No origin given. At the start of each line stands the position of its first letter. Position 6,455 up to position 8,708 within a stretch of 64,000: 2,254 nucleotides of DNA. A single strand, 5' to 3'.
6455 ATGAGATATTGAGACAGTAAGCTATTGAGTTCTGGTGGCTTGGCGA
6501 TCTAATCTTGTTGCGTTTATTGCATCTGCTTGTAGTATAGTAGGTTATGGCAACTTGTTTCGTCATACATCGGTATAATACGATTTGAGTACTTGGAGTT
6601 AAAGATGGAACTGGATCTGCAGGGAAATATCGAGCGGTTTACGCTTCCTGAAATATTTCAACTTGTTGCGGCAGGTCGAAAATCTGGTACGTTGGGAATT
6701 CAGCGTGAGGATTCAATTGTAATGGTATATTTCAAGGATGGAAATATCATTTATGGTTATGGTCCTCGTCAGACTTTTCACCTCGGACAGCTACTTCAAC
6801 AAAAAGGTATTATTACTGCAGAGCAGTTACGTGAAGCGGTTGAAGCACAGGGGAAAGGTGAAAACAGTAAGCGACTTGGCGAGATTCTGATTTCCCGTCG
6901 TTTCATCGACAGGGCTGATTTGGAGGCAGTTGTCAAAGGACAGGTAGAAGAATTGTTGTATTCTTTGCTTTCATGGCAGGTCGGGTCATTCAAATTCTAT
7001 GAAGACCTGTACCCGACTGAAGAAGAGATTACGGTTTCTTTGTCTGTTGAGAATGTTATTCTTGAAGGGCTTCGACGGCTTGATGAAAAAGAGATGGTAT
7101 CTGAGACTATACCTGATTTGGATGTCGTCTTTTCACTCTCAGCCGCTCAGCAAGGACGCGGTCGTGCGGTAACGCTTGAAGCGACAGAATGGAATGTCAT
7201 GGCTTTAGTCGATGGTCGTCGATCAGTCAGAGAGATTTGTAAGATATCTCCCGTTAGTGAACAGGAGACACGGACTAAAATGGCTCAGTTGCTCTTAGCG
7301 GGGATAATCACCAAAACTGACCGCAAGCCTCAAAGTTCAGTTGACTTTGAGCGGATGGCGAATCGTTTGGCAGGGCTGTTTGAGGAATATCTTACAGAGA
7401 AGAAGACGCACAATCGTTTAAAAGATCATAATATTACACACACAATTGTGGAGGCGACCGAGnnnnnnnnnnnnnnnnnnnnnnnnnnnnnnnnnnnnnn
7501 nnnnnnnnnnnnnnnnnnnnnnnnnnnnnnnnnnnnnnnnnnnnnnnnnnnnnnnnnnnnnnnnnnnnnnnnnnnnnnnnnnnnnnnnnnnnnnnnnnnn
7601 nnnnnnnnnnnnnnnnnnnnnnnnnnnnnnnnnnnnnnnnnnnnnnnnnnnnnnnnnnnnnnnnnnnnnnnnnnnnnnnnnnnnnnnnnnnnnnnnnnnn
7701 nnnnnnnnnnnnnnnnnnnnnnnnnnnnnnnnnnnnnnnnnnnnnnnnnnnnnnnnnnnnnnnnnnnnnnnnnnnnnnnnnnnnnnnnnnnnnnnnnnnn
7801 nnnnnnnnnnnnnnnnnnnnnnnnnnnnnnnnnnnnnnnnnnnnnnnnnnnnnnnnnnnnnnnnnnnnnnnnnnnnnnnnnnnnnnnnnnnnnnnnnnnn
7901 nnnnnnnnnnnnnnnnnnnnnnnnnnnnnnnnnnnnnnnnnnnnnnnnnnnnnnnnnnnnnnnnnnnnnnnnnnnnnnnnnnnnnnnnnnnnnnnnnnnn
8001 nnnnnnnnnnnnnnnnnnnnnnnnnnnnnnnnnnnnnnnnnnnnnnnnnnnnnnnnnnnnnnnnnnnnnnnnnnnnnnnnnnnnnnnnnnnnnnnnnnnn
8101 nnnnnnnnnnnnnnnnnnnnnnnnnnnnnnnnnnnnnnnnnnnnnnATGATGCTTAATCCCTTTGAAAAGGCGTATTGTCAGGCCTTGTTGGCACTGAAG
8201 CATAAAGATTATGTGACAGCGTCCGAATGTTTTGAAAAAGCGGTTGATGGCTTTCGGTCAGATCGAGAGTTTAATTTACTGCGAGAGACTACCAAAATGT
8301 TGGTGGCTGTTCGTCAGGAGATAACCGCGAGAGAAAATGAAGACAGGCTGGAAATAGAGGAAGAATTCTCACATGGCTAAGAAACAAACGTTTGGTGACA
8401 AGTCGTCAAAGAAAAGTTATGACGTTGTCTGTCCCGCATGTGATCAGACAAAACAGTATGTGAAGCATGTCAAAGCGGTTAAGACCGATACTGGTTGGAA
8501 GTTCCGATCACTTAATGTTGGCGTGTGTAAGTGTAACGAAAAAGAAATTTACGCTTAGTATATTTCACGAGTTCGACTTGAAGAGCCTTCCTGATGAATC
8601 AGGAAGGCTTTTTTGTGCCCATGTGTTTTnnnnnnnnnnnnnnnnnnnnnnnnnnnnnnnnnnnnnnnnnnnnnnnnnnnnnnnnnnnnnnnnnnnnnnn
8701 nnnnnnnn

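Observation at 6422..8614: Translationally coupled four-gene operon of unknown function headed by a DUF4388 protein with a tandem MshEN-like (c-di-GMP receptor) motif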

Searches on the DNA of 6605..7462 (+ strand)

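Call 115: search_rna_families(sources=[L008, L009, L010, L011, L013, L018, L024, L025, L027, L031, L032, L035, L039], threshold=gathering)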
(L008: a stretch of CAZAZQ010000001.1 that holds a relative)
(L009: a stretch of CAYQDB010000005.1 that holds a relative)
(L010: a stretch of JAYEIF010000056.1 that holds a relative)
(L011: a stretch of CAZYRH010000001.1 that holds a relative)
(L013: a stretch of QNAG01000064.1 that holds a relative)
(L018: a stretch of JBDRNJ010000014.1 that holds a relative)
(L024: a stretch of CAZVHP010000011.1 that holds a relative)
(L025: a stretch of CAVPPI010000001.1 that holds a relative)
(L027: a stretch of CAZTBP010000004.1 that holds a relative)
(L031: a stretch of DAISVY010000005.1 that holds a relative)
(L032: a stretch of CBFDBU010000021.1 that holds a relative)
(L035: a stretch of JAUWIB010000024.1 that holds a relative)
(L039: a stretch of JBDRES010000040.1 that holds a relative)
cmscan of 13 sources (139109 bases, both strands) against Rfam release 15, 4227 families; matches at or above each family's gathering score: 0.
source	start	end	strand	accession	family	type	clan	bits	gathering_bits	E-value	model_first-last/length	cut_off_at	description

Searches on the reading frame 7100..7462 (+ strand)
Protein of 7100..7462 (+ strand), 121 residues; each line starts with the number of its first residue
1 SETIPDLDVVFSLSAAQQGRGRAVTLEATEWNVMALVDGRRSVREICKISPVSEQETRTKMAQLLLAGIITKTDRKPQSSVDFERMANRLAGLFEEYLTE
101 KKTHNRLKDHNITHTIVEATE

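Call 88: search_protein_families(library=pfam, proteins=[window:7100-7462:+], max_evalue=1)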
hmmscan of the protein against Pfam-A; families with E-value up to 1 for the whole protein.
window:7100-7462:+ (121 aa): 1 family
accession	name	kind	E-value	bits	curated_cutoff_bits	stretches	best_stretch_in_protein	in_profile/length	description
PF16221.11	HTH_47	-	0.1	12.6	27.1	1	30-71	36-77/78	winged helix-turn-helix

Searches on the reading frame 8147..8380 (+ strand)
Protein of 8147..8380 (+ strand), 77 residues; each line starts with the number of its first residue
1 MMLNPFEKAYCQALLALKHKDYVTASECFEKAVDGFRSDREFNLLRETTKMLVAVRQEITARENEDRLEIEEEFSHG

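Call 3: search_protein_families(library=pfam, proteins=[window:8147-8380:+], max_evalue=1)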
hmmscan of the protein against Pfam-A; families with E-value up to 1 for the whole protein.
window:8147-8380:+ (77 aa): 4 families
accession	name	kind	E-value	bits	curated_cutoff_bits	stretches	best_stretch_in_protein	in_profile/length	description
PF23300.3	HEAT_Nup120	-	0.00011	22.5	29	1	9-56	29-75/170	Nucleoporin Nup120, HEAT repeats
PF07719.23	TPR_2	-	0.019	15.5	27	1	10-33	5-28/34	Tetratricopeptide repeat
PF00515.34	TPR_1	-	0.097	13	27.8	1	10-33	5-28/34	Tetratricopeptide repeat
PF17408.7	MCD_N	-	0.14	12.8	22.4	1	40-74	41-77/85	Malonyl-CoA decarboxylase N-terminal domain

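Call 4: search_protein_families(library=ncbifam, proteins=[window:8147-8380:+], max_evalue=1)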
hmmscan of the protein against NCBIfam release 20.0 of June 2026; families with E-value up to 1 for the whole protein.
window:8147-8380:+ (77 aa): 0 families

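Call 98: search_solved_structures(query=A10, max_evalue=10)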
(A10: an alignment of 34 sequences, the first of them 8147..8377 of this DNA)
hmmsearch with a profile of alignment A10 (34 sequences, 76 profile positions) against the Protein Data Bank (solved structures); distinct sequences matched with E-value up to 10: 60.
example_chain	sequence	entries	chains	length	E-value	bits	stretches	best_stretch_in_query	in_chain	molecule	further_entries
7obi_A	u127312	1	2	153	0.00021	24.6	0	17-40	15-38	CTPR-rv4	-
9mm5_A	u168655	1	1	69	0.00083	22.7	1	12-40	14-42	De novo designed minibinder - dC2_049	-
9esh_R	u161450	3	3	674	0.0057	20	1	16-49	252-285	Pre-mRNA-splicing factor cwf4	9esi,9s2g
3jb9_R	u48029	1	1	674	0.011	19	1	16-49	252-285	Pre-mRNA-splicing factor cwf4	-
4bwr_A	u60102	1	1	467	0.015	18.6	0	19-43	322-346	PROTEIN CORRESPONDING TO LOCUS C5321 FROM CFT073 E.COLI STRAIN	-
2wqh_A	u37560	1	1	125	0.016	18.6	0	17-40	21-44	CTPR3Y3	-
1ouv_A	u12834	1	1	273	0.029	17.7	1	17-43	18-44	conserved hypothetical secreted protein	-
9mni_A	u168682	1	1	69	0.035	17.5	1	8-38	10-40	De novo designed minibinder - dC2_050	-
1na0_A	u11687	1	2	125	0.12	15.7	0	17-40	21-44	designed protein CTPR3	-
5b26_A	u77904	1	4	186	0.13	15.6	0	19-40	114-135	Protein sel-1 homolog 1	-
6vfh_A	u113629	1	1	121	0.15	15.4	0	17-40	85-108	T33_dn10A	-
7x9s_A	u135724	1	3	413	0.16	15.4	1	16-51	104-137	GmaR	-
9d2f_L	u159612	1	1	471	0.19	15.1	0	15-37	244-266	Tetratricopeptide repeat protein 29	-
6mka_A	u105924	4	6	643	0.2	15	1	4-35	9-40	penicillin binding protein 5 (PBP5) | Pbp5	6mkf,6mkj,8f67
9d25_A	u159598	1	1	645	0.2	15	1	4-35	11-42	Penicillin Binding Protein 5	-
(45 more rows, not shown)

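Call 110: search_protein_families(library=padloc, proteins=[window:8150-8377:+], max_evalue=0.1)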
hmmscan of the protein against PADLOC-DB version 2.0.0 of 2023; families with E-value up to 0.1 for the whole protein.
window:8150-8377:+ (76 aa): 0 families

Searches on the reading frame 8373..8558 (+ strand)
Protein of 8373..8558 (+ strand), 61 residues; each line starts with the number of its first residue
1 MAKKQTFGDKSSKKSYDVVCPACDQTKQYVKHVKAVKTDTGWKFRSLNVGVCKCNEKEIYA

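Call 3: search_protein_families(library=pfam, proteins=[window:8373-8558:+], max_evalue=1)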
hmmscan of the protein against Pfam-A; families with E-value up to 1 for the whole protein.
window:8373-8558:+ (61 aa): 2 families
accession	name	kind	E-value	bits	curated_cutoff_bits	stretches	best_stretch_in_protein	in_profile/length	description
PF16800.11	Endopep_inhib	-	0.0086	16.5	29.9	1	2-44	103-145/150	IseA DL-endopeptidase inhibitor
PF20055.5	DUF6454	-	0.06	12.8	22.3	1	18-43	4-29/292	Family of unknown function (DUF6454)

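Call 4: search_protein_families(library=ncbifam, proteins=[window:8373-8558:+], max_evalue=1)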
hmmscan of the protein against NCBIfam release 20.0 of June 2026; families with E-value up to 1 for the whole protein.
window:8373-8558:+ (61 aa): 1 family
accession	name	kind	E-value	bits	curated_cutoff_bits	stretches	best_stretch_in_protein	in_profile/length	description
NF040506.1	PG0870_Nterm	domain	0.088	13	50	1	15-45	9-36/56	PG0870-related protein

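Call 26: find_homologous_proteins(query=window:8373-8555:+, max_evalue=0.01)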
Query window:8373-8555:+ (61 aa): 117 proteins with E <= 0.01 among 117 candidates.
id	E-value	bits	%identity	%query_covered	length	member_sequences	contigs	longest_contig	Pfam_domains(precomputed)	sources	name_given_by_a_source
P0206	1.4e-34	134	100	100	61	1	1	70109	-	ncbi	-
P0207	8.9e-31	122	90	100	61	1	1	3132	-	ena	-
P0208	7.2e-24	100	69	100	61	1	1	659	-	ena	-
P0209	5.2e-23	97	71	100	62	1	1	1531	-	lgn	-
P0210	7.1e-23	97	67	100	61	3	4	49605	-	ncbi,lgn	-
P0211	1.7e-22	96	69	100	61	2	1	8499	-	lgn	-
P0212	1.7e-22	96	67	100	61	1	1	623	-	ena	-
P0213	2.0e-22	96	70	98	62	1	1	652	-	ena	-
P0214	2.8e-22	95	69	100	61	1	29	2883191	-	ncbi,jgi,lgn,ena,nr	ncbi:MAG TPA: hypothetical protein PLR32_07725 [candidate division Zixibacteria bacterium]|nr:hypoth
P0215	8.2e-22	94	64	100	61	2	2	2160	-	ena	-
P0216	1.1e-21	93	66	100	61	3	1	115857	-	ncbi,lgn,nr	ncbi:MAG: hypothetical protein KOO62_08905 [candidate division Zixibacteria bacterium]|nr:hypothetic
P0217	1.3e-21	93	73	100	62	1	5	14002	-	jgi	jgi:hypothetical protein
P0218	1.7e-21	93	70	98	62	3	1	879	-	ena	-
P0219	2.2e-21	92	68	100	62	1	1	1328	-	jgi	-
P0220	3.9e-21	91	64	100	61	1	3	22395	-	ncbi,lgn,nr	ncbi:MAG: hypothetical protein U9N55_01725 [candidate division Zixibacteria bacterium]|nr:hypothetic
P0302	7.5e-10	56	53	100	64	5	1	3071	-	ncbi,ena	-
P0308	4.0e-6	44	48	100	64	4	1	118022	-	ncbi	-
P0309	7.3e-6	44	44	100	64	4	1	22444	-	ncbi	ncbi:MAG: hypothetical protein AB7T22_06900 [Calditrichaceae bacterium]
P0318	1.1e-4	40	44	100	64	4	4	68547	-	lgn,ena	-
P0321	4.3e-4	38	41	100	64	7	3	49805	-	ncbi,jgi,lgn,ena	-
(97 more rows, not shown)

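Call 27: find_encoding_contigs(protein=P0308, flank=6000, max_places=2)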
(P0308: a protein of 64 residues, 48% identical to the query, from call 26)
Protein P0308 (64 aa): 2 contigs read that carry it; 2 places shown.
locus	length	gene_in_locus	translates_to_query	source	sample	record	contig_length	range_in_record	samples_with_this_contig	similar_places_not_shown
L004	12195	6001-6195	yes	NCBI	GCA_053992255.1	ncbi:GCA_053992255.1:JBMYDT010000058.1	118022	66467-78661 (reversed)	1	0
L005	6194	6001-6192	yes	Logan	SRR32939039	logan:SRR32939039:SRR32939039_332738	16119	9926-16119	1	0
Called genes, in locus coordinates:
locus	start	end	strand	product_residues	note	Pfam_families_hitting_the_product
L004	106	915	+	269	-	PF02673:BacA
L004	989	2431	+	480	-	PF00209:SNF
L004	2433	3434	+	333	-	PF13177:DNA_pol3_delta2 (faint), PF06144:DNA_pol3_delta, PF21694:DNA_pol3_delta_C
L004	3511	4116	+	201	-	PF07638:Sigma70_ECF, PF04542:Sigma70_r2, PF08281:Sigma70_r4_2, PF04545:Sigma70_r4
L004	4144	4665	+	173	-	PF13490:zf-HC2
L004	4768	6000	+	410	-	PF01590:GAF, PF13185:GAF_2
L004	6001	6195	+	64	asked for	-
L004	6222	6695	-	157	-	PF00149:Metallophos (faint), PF12850:Metallophos_2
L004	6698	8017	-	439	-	PF07690:MFS_1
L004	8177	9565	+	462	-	PF13585:CHU_C (faint), PF15902:Sortilin-Vps10 (weak), PF13860:FlgD_ig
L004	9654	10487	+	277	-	PF02621:VitK2_biosynth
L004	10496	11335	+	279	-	PF00456:Transketolase_N, PF13292:DXP_synthase_N, PF00676:E1_dh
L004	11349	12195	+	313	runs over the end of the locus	PF02779:Transket_pyr, PF02780:Transketolase_C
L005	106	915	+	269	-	PF02673:BacA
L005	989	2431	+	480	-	PF00209:SNF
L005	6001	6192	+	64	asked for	?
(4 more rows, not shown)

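Call 28: find_encoding_contigs(protein=P0321, flank=6000, max_places=2)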
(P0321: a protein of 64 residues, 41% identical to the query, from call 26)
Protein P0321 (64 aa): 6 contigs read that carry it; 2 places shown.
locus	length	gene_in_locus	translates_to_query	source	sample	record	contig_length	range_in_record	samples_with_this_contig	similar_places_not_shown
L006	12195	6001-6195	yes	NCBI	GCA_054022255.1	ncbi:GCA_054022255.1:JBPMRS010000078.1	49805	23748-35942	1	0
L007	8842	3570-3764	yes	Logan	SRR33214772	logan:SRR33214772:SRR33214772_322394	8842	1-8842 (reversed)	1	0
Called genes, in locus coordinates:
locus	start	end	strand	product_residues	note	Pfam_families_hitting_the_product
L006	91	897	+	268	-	PF02673:BacA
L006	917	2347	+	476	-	PF00209:SNF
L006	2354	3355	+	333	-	PF06144:DNA_pol3_delta, PF21694:DNA_pol3_delta_C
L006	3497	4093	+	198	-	PF07638:Sigma70_ECF (weak), PF04542:Sigma70_r2, PF08281:Sigma70_r4_2, PF04545:Sigma70_r4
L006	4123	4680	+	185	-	PF13490:zf-HC2 (weak)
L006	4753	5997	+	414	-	PF01590:GAF (weak), PF13185:GAF_2 (weak), PF13492:GAF_3 (weak)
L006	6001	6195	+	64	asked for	-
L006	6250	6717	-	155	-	PF00149:Metallophos (faint), PF12850:Metallophos_2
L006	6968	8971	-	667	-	PF17804:TSP_NTD, PF00595:PDZ, PF17820:PDZ_6, PF03572:Peptidase_S41, PF11818:DUF3340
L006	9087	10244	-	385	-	PF07690:MFS_1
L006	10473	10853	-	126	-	PF09685:MamF_MmsF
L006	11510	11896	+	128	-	PF01648:ACPS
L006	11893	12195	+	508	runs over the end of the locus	PF03853:YjeF_N, PF01256:Carb_kinase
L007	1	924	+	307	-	?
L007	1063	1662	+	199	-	PF07638:Sigma70_ECF (weak), PF04542:Sigma70_r2, PF08281:Sigma70_r4_2, PF04545:Sigma70_r4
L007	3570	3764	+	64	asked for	-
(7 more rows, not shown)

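Call 89: find_encoding_contigs(protein=P0302, flank=5000, max_places=2)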
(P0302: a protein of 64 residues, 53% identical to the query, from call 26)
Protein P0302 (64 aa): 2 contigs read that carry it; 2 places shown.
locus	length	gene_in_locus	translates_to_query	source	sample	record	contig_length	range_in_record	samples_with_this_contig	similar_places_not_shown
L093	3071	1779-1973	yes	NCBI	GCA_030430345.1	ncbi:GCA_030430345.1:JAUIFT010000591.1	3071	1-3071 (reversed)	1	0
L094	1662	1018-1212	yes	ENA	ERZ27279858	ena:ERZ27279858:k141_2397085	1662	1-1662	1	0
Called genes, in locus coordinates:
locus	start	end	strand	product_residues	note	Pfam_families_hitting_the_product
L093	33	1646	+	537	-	PF13492:GAF_3 (faint), PF01590:GAF, PF13185:GAF_2, PF01590:GAF, PF13185:GAF_2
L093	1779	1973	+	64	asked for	-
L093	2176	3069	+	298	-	?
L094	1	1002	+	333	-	?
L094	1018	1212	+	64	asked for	-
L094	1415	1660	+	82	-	?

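Call 90: find_encoding_contigs(protein=P0318, flank=5000, max_places=2)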
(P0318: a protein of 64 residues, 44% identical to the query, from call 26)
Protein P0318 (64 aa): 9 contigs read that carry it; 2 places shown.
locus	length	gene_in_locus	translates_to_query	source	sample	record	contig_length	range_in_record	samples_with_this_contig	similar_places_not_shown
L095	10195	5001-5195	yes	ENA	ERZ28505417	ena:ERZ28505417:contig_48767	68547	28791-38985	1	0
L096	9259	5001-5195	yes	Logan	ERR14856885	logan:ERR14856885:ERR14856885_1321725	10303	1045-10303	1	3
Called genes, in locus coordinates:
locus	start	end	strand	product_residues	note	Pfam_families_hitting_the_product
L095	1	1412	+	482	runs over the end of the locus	PF00209:SNF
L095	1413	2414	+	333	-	PF13177:DNA_pol3_delta2 (faint), PF06144:DNA_pol3_delta, PF21694:DNA_pol3_delta_C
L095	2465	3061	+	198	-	PF07638:Sigma70_ECF, PF04542:Sigma70_r2, PF08281:Sigma70_r4_2, PF04545:Sigma70_r4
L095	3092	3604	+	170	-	PF13490:zf-HC2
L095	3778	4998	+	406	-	PF01590:GAF (weak), PF13185:GAF_2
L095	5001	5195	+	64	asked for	-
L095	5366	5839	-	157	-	PF00149:Metallophos (faint), PF12850:Metallophos_2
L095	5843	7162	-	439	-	PF07690:MFS_1, PF00083:Sugar_tr, PF07690:MFS_1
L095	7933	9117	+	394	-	PF07690:MFS_1, PF05977:MFS_3, PF07690:MFS_1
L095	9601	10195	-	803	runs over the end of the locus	PF16561:AMPK1_CBM, PF00128:Alpha-amylase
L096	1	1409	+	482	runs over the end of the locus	PF00209:SNF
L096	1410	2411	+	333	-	PF13177:DNA_pol3_delta2 (faint), PF06144:DNA_pol3_delta, PF21694:DNA_pol3_delta_C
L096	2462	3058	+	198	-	PF07638:Sigma70_ECF, PF04542:Sigma70_r2, PF08281:Sigma70_r4_2, PF04545:Sigma70_r4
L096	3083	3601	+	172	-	PF13490:zf-HC2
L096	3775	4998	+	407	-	PF01590:GAF (weak), PF13185:GAF_2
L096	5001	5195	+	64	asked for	-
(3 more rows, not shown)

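Call 96: search_solved_structures(query=A11, max_evalue=10, show_alignments=3)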
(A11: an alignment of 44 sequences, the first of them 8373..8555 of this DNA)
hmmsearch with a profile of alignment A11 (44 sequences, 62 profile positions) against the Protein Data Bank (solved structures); distinct sequences matched with E-value up to 10: 20.
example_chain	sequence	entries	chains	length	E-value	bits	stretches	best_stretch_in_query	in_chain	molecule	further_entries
3qqc_A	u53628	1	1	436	0.092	16.7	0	12-34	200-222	DNA-directed RNA polymerase subunit b, DNA-directed RNA polymerase subunit a', DNA-directe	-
2k5c_A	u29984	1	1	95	0.11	16.5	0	14-29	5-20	uncharacterized protein PF0385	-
7bvw_A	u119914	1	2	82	0.14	16.1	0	7-30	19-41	AT5G66160 protein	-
2ect_A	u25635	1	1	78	0.15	16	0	16-33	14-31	RING finger protein 126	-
5k2m_E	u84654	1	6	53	0.35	14.8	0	17-30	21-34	Probable lysine biosynthesis protein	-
7ah2_AAA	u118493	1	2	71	0.91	13.5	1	12-31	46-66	E3 ubiquitin-protein ligase Mdm2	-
2yhn_A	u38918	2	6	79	1.1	13.2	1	16-34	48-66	E3 UBIQUITIN-PROTEIN LIGASE MYLIP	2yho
13rz_A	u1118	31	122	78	1.2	13.1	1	16-34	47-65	E3 ubiquitin-protein ligase MYLIP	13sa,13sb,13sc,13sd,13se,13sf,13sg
6sqp_A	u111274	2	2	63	1.5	12.8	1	13-30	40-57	E3 ubiquitin-protein ligase Mdm2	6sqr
6sqo_A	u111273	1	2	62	1.5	12.8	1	13-30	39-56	E3 ubiquitin-protein ligase Mdm2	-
6sqr_D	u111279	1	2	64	1.5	12.8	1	13-30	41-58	E3 ubiquitin-protein ligase Mdm2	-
6sqs_A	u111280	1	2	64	1.5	12.8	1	13-30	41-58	E3 ubiquitin-protein ligase Mdm2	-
2hdp_A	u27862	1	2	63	1.5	12.8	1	13-30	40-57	Ubiquitin-protein ligase E3 Mdm2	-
2vje_A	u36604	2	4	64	1.6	12.7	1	13-30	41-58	E3 UBIQUITIN-PROTEIN LIGASE MDM2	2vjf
6sqp_C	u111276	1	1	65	1.6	12.7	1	13-30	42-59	E3 ubiquitin-protein ligase Mdm2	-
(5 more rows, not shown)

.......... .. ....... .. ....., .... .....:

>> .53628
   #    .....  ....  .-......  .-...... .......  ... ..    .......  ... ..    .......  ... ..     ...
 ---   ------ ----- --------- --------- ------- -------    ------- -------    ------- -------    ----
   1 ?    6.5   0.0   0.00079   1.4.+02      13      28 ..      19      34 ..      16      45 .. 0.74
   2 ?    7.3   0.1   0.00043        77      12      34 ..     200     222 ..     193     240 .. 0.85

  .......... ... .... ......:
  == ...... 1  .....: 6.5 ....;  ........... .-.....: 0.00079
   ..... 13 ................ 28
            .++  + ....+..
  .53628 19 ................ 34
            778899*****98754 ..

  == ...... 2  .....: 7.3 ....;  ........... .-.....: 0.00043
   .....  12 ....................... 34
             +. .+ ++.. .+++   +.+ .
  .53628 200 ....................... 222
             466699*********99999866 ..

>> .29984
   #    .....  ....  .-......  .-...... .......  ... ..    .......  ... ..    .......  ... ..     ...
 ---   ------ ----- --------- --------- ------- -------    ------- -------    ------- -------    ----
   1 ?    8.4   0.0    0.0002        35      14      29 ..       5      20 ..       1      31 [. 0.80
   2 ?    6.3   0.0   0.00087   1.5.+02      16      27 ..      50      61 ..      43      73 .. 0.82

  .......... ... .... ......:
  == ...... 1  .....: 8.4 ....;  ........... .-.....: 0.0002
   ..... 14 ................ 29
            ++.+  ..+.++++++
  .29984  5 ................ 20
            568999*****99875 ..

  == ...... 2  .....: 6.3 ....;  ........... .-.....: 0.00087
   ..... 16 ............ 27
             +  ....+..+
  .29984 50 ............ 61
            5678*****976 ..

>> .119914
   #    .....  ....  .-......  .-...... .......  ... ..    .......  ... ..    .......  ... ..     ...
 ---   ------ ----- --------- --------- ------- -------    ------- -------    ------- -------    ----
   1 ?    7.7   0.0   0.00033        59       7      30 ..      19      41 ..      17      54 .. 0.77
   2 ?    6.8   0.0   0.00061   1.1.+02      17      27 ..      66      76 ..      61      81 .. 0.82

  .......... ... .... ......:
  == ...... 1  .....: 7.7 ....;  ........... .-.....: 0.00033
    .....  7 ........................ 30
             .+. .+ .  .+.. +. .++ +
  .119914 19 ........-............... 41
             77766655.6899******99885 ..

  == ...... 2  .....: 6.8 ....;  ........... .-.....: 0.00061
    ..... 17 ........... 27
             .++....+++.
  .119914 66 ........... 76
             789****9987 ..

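Call 110: search_protein_families(library=padloc, proteins=[window:8373-8555:+], max_evalue=0.1)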
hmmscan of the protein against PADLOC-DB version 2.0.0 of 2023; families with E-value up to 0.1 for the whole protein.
window:8373-8555:+ (61 aa): 0 families
